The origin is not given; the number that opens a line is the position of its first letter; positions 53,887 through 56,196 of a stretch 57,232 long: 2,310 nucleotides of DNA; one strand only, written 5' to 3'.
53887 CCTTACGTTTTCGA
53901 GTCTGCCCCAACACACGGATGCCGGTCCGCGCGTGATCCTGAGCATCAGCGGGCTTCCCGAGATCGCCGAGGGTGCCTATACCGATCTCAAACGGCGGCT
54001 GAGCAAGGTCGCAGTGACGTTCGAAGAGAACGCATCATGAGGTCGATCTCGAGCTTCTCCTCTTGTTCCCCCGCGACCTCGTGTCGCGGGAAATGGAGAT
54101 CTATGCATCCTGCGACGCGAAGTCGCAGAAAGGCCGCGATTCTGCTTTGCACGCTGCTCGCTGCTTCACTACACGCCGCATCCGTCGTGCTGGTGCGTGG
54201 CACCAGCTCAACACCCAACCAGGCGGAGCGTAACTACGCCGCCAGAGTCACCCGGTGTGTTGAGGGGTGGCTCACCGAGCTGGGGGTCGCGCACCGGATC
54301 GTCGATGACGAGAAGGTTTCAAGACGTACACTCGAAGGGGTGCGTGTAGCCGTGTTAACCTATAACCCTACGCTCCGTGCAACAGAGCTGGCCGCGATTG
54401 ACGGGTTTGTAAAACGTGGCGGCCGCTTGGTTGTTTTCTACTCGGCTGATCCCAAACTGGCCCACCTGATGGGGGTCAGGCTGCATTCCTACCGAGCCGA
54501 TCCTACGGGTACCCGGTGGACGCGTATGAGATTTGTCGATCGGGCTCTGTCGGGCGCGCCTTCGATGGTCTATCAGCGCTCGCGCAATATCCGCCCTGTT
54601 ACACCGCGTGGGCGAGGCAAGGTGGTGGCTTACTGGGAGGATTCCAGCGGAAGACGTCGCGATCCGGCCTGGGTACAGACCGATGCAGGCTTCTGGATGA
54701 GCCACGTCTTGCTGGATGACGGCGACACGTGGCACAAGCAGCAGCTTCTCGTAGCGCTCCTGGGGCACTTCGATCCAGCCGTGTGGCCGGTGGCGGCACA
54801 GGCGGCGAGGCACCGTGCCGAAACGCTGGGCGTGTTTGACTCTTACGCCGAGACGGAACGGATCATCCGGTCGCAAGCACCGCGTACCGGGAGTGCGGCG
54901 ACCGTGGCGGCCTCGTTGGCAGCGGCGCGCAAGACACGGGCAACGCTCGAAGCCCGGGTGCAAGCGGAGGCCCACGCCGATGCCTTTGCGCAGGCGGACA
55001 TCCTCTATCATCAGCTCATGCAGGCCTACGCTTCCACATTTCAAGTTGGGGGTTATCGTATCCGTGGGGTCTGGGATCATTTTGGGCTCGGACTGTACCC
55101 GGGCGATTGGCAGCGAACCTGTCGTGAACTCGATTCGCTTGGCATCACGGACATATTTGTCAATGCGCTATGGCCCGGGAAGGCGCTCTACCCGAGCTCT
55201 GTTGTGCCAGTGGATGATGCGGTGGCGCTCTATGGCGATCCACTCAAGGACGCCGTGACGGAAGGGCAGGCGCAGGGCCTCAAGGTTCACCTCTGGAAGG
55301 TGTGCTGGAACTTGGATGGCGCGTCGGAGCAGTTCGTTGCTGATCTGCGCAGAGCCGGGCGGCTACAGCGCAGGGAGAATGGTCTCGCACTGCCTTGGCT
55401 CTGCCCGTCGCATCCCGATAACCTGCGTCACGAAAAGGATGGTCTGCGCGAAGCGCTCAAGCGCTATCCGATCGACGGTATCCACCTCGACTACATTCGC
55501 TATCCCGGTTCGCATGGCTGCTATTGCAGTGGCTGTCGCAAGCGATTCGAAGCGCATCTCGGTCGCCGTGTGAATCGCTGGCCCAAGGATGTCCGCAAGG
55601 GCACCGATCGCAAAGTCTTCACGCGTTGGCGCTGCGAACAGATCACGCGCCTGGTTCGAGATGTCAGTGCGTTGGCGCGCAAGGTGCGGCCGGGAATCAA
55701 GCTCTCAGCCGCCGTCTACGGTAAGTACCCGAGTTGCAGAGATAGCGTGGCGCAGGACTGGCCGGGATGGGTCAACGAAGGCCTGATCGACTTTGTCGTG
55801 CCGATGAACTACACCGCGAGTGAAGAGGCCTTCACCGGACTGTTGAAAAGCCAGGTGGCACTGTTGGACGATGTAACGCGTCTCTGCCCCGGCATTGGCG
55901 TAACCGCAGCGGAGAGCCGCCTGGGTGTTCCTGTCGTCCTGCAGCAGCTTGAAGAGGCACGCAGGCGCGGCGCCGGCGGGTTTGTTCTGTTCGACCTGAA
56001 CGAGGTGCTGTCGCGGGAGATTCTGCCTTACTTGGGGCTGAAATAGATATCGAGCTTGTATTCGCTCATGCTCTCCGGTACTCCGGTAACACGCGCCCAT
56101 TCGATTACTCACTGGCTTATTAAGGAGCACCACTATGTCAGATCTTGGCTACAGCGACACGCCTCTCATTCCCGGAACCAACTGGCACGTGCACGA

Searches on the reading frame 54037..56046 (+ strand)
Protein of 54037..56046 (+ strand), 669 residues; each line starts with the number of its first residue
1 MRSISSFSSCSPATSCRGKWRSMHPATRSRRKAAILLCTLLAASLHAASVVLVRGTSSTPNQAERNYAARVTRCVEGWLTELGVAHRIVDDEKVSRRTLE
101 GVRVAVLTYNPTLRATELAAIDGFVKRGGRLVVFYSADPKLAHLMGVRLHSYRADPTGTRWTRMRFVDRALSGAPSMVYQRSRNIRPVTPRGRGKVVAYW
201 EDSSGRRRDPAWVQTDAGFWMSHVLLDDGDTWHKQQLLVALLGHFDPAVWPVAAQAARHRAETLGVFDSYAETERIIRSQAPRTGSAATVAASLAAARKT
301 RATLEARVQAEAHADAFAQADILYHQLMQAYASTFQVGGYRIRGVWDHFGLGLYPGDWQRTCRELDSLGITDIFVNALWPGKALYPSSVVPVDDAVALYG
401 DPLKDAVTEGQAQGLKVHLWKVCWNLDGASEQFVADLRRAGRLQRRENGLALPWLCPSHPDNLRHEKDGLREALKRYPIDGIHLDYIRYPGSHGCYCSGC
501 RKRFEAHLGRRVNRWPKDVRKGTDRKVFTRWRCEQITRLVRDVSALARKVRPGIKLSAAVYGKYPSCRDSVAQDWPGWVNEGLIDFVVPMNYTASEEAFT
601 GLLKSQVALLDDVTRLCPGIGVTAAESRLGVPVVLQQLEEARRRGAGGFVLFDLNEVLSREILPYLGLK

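Call 56: search_protein_families(library=pfam, proteins=[window:54037-56046:+], max_evalue=0.00001)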
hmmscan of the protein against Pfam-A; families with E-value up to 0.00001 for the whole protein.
window:54037-56046:+ (669 aa): 1 family
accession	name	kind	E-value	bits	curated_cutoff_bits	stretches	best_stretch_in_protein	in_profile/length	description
PF02638.21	GHL10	-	8.5e-22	78.1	27.9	1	359-603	22-272/311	Glycosyl hydrolase-like 10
